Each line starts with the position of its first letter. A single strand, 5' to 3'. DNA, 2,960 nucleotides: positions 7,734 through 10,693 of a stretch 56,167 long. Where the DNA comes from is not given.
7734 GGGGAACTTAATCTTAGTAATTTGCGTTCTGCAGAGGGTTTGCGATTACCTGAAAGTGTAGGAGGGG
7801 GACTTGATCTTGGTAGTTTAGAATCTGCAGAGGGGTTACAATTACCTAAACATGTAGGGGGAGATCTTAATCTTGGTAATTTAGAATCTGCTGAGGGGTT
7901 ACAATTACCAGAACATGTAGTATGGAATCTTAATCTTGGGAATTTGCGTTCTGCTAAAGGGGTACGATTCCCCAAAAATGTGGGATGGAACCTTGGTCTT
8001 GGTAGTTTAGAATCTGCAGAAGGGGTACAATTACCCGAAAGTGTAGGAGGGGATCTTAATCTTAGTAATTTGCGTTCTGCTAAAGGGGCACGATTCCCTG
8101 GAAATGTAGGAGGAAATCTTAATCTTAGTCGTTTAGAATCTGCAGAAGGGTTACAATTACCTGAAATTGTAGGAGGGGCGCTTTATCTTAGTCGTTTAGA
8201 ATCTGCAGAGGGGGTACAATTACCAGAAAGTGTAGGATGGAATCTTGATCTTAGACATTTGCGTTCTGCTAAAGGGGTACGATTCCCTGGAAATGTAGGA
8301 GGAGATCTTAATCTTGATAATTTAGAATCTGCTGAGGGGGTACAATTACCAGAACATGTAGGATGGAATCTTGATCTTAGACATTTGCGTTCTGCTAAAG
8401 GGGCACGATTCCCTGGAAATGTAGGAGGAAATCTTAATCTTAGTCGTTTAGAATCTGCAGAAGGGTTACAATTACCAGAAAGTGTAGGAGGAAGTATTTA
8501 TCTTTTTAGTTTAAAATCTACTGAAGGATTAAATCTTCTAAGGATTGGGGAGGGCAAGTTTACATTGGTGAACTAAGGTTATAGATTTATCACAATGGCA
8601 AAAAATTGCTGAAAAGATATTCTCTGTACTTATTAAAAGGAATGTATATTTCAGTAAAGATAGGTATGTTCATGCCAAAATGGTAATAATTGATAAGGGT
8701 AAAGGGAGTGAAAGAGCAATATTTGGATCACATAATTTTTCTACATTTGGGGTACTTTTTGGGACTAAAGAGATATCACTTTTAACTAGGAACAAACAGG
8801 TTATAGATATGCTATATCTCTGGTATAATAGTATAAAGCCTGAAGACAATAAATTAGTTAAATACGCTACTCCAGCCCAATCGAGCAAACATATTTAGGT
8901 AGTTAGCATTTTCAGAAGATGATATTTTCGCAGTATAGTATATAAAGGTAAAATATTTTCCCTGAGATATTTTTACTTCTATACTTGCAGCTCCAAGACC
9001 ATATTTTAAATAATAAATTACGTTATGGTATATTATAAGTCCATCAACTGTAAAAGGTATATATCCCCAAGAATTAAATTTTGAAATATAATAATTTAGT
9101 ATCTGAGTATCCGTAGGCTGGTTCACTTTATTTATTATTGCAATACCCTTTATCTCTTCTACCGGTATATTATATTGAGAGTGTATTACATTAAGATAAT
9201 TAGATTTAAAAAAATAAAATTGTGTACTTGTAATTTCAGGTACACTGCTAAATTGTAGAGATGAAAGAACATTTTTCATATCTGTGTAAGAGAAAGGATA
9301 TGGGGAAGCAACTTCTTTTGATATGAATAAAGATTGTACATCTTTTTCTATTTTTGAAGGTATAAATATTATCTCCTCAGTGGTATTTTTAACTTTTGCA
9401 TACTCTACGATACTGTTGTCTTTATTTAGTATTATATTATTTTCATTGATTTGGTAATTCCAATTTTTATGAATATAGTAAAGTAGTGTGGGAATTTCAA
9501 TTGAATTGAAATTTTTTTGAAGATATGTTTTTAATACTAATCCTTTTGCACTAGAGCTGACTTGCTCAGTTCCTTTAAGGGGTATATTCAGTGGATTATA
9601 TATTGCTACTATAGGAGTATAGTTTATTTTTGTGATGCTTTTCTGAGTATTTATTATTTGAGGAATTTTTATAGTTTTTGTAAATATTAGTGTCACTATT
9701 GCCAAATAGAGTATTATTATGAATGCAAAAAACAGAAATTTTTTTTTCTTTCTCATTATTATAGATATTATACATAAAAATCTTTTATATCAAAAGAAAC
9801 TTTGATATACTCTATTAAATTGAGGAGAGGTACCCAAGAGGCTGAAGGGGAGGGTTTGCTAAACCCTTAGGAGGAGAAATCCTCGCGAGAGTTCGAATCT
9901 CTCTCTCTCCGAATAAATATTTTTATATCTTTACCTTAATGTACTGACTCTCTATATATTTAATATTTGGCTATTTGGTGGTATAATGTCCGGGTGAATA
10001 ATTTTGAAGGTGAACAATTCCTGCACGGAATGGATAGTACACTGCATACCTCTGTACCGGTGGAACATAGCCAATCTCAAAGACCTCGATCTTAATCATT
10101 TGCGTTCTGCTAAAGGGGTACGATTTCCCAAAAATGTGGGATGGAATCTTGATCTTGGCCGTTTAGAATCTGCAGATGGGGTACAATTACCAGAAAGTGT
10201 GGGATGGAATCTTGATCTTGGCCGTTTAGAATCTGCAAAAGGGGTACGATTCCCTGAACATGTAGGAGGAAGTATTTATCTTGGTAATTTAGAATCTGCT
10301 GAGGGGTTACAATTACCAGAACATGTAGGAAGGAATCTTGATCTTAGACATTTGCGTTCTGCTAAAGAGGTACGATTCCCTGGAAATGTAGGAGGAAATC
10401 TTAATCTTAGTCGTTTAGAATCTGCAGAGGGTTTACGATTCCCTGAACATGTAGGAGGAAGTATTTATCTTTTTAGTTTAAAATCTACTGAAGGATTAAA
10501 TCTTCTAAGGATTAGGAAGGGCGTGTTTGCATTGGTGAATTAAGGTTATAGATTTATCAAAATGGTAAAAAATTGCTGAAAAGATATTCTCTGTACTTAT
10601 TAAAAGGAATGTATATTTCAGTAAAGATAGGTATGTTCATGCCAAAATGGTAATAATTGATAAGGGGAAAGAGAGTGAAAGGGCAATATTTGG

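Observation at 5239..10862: Cassette-like locus: a full LRR gene and a truncated copy share identical 5' and 3' homology arms that include pieces of a housekeeping PLD gene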

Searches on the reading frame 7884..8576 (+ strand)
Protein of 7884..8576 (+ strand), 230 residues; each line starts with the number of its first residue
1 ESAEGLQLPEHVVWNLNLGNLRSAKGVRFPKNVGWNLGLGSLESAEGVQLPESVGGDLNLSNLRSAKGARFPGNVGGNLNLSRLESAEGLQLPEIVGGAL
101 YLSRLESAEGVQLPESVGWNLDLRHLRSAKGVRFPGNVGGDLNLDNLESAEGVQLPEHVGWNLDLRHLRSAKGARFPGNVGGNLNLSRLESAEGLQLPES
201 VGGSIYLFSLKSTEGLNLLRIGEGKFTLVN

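Call 70: predict_structure(protein=window:7884-8576:+)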
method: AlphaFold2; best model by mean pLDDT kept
length: 230 residues; sequences in the alignment: 1
mean_pLDDT: 85.2   pTM: 0.83
mean pLDDT of the five models: 85.2, 84.4, 83.4, 82.4, 81.6
residues with pLDDT >= 90: 85; 70-90: 122; 50-70: 22; < 50: 1
segments of 3 or more residues with pLDDT < 50: none
pLDDT, mean of each block of 10 residues (from residue 1): 80 82 88 89 87 92 86 91 89 93 92 93 92 90 91 89 89 82 87 79 82 61 57
secondary structure, 60 per line:
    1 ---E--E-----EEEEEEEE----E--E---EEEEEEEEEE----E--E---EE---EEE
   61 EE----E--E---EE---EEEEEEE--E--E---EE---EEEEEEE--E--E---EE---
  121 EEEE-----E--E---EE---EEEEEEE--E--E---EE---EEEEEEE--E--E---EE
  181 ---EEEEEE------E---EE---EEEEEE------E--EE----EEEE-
elements in order: E13-20 E32-41 E58-62 E79-85 E100-106 E121-124 E142-148 E163-169 E184-189 E205-210 E226-229

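Call 72: fold_search(model_id=the predicted structure, library=pdb)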
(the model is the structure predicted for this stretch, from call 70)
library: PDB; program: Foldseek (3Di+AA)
matches with E <= 10: 171; with E <= 0.001: 0
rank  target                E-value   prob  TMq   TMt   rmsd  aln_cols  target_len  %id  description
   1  5dqa_C                2.9e-03  0.69  0.23  0.24  11.1       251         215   18  t3284 loop variant of beta1 (released 2016-08-31)
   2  5dqa_A                4.7e-03  0.91  0.31  0.32   8.7       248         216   18  t3284 loop variant of beta1 (released 2016-08-31)
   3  4q1q_A                4.0e-02  0.60  0.28  0.25  10.9       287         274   16  Crystal structure of TibC-catalyzed hyper-glycosylated TibA55-350 fragment (released 2014-09-17)
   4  2w7z_B                1.7e-01  0.13  0.21  0.23  10.7       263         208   11  Structure of the pentapeptide repeat protein EfsQnr, a DNA gyrase inhibitor. Free amines modified by cyclic pentylatio (released 2009-05-05)
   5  4kh3                  2.1e-01  0.08  0.16  0.09  19.4       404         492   12  Structure of a bacterial self-associating protein (released 2014-01-15)
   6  5awf_E                3.1e-01  0.07  0.17  0.13  15.9       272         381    8  Crystal structure of SufB-SufC-SufD complex from Escherichia coli (released 2015-11-11)
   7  6zt4_B                3.4e-01  0.11  0.19  0.22  11.7       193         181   16  Pentapeptide repeat protein MfpA from Mycobacterium smegmatis (released 2021-03-03)
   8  6zt5_B                3.4e-01  0.09  0.19  0.22  11.6       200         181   14  Complex between a homodimer of Mycobacterium smegmatis MfpA and a single copy of the N-terminal 47 kDa fragment of the (released 2021-03-03)
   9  6zt4_A                3.9e-01  0.13  0.22  0.25  10.1       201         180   15  Pentapeptide repeat protein MfpA from Mycobacterium smegmatis (released 2021-03-03)
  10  5awf_A                4.1e-01  0.06  0.20  0.14  15.1       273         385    8  Crystal structure of SufB-SufC-SufD complex from Escherichia coli (released 2015-11-11)
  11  3p4g_A                4.5e-01  0.35  0.29  0.23  12.8       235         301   16  X-ray crystal structure of a hyperactive, Ca2+-dependent, beta-helical antifreeze protein from an Antarctic bacterium (released 2011-04-27)
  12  1hg8_A                4.5e-01  0.10  0.22  0.17  14.1       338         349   10  Endopolygalacturonase from the phytopathogenic fungus Fusarium moniliforme (released 2001-11-10)
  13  3p4g_B                5.3e-01  0.14  0.28  0.23  11.9       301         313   11  X-ray crystal structure of a hyperactive, Ca2+-dependent, beta-helical antifreeze protein from an Antarctic bacterium (released 2011-04-27)
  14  2w7z_A                5.5e-01  0.07  0.19  0.21  12.3       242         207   13  Structure of the pentapeptide repeat protein EfsQnr, a DNA gyrase inhibitor. Free amines modified by cyclic pentylatio (released 2009-05-05)
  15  2bm6                  5.8e-01  0.11  0.24  0.29  10.1       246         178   13  The Structure of MfpA (Rv3361c, C2221 Crystal form). The Pentapeptide Repeat Protein from Mycobacterium tuberculosis Fol (released 2005-06-07)
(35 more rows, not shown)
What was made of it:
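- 5571..8576 (+): LRR-A: the expressed full-length gene, 1001 aa. It has a ~430-aa N-terminal domain of a very large CPR family, then 26 units of 63 nt / 21 aa (array 6858-8519), then a unique cap unit. The repeat part is predicted as an all-beta solenoid (calls 70, 72).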

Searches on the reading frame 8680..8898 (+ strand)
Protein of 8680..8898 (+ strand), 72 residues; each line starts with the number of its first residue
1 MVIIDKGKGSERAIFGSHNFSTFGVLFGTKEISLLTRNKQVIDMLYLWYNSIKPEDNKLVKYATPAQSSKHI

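Call 59: find_encoding_contigs(protein=window:8680-8898:+, flank=6000, max_places=10)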
Protein window:8680-8898:+ (72 aa): 7 contigs read that carry it; 5 places shown.
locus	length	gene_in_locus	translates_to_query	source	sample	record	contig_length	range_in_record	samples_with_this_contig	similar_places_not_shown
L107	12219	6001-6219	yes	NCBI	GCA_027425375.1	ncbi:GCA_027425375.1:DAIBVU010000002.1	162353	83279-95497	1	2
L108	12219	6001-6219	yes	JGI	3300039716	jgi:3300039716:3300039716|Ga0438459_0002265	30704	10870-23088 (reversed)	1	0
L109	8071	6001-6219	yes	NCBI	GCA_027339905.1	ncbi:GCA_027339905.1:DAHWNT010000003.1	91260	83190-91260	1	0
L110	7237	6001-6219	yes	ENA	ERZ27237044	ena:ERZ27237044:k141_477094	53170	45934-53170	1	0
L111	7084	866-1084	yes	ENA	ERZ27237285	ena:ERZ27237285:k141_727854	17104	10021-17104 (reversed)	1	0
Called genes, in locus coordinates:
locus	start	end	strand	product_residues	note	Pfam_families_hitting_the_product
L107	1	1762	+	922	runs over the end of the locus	PF00690:Cation_ATPase_N, PF00122:E1-E2_ATPase, PF13246:Cation_ATPase, PF00702:Hydrolase, PF08282:Hydrolase_3 (faint), PF00689:Cation_ATPase_C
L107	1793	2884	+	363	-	PF13091:PLDc_2, PF00614:PLDc (weak), PF13091:PLDc_2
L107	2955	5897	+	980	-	-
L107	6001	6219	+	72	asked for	-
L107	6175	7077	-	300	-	-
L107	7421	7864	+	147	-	-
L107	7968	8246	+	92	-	-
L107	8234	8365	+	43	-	-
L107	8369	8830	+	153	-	-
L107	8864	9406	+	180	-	PF10263:SprT-like (faint), PF01863:YgjP-like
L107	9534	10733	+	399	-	PF00009:GTP_EFTU, PF03144:GTP_EFTU_D2, PF03143:GTP_EFTU_D3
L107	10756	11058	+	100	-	PF00338:Ribosomal_S10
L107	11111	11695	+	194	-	PF00297:Ribosomal_L3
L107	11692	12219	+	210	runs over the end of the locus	PF00573:Ribosomal_L4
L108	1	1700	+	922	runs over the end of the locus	PF00690:Cation_ATPase_N, PF00122:E1-E2_ATPase, PF13246:Cation_ATPase, PF00702:Hydrolase, PF08282:Hydrolase_3 (faint), PF00689:Cation_ATPase_C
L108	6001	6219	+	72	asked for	-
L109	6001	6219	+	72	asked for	-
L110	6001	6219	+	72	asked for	-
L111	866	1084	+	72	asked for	-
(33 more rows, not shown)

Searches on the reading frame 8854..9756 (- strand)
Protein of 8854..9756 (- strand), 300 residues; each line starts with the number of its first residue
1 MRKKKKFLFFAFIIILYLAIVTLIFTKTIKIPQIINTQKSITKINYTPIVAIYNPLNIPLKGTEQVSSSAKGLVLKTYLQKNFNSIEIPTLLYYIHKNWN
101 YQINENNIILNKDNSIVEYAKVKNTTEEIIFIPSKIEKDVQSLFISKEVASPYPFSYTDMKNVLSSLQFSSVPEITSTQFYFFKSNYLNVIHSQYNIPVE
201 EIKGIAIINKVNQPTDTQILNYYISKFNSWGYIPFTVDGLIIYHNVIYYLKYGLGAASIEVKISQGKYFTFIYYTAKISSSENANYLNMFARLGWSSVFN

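Call 7: search_protein_families(library=pfam, proteins=[window:8854-9756:-], max_evalue=0.01)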
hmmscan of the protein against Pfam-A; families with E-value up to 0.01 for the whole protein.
window:8854-9756:- (300 aa): 0 families

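Call 11: find_encoding_contigs(protein=window:8854-9756:-, flank=10000, max_places=10)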
Protein window:8854-9756:- (300 aa): 8 contigs read that carry it; 6 places shown.
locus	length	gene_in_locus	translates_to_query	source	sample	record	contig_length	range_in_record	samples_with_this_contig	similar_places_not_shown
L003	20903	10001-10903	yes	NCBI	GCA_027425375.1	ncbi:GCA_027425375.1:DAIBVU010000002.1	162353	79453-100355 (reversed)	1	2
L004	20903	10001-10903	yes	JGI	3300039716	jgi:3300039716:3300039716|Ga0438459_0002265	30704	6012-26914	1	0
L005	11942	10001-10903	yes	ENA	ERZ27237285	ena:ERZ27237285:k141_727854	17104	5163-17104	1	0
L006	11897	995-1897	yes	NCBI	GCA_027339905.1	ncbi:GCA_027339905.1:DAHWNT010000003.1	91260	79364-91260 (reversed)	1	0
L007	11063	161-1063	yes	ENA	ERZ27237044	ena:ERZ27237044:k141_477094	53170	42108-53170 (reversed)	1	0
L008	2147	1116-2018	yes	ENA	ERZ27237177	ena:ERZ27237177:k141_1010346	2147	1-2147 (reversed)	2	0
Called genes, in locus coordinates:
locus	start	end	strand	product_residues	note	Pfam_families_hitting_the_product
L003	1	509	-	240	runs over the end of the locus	PF08032:SpoU_sub_bind (weak), PF00588:SpoU_methylase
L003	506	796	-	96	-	PF17136:ribosomal_L24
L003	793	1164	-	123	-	PF00238:Ribosomal_L14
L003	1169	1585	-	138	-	PF00366:Ribosomal_S17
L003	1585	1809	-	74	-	PF00831:Ribosomal_L29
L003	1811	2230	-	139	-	PF00252:Ribosomal_L16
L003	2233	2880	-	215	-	PF07650:KH_2, PF00189:Ribosomal_S3_C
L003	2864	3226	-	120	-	PF00237:Ribosomal_L22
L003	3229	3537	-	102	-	PF00203:Ribosomal_S19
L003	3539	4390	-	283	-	PF00181:Ribosomal_L2_N, PF03947:Ribosomal_L2_C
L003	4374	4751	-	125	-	PF00276:Ribosomal_L23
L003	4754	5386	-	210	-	PF00573:Ribosomal_L4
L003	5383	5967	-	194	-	PF00297:Ribosomal_L3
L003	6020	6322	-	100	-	PF00338:Ribosomal_S10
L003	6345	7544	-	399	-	PF00009:GTP_EFTU, PF03144:GTP_EFTU_D2, PF03143:GTP_EFTU_D3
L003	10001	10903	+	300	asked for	-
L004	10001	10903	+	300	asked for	-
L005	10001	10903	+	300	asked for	-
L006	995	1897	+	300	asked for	-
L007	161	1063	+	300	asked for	-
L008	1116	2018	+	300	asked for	-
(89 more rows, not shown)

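Call 46: search_protein_families(library=ncbifam, proteins=[window:8854-9756:-], max_evalue=0.01)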
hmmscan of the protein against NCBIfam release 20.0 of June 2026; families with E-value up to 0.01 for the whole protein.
window:8854-9756:- (300 aa): 0 families

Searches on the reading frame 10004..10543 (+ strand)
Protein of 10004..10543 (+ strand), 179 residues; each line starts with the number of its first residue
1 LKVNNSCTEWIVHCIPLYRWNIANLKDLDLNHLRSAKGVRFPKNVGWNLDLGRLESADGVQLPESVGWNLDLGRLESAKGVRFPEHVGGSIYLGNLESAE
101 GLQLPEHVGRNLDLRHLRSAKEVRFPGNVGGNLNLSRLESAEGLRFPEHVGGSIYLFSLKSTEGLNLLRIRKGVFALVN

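Call 7: search_protein_families(library=pfam, proteins=[window:10004-10543:+], max_evalue=0.01)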
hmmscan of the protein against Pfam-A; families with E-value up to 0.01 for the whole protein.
window:10004-10543:+ (179 aa): 1 family
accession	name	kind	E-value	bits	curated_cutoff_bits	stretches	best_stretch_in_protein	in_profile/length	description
PF01337.24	Barstar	-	2.3e-05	24.7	23.4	0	98-113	21-36/96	Barstar (barnase inhibitor)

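Call 73: find_encoding_contigs(protein=window:10010-10543:+, flank=6000, max_places=10)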
Protein window:10010-10543:+ (177 aa): 3 contigs read that carry it; 3 places shown.
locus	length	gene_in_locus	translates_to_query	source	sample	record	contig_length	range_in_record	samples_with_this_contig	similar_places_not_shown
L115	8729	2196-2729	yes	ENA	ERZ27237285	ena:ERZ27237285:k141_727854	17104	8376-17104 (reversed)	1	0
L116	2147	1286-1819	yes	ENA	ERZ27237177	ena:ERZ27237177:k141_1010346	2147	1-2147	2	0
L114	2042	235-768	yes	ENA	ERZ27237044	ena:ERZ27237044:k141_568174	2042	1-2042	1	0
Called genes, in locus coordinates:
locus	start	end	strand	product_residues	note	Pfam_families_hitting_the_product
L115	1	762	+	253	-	?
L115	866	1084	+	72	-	-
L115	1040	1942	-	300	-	-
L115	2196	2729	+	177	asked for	-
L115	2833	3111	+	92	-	-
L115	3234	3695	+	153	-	-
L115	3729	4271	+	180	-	PF10263:SprT-like (faint), PF01863:YgjP-like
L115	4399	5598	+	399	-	PF00009:GTP_EFTU, PF03144:GTP_EFTU_D2, PF03143:GTP_EFTU_D3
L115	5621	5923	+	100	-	PF00338:Ribosomal_S10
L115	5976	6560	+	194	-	PF00297:Ribosomal_L3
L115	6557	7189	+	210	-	PF00573:Ribosomal_L4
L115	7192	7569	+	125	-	PF00276:Ribosomal_L23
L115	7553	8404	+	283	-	PF00181:Ribosomal_L2_N, PF03947:Ribosomal_L2_C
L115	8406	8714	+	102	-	PF00203:Ribosomal_S19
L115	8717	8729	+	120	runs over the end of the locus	PF00237:Ribosomal_L22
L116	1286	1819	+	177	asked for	-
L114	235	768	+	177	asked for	-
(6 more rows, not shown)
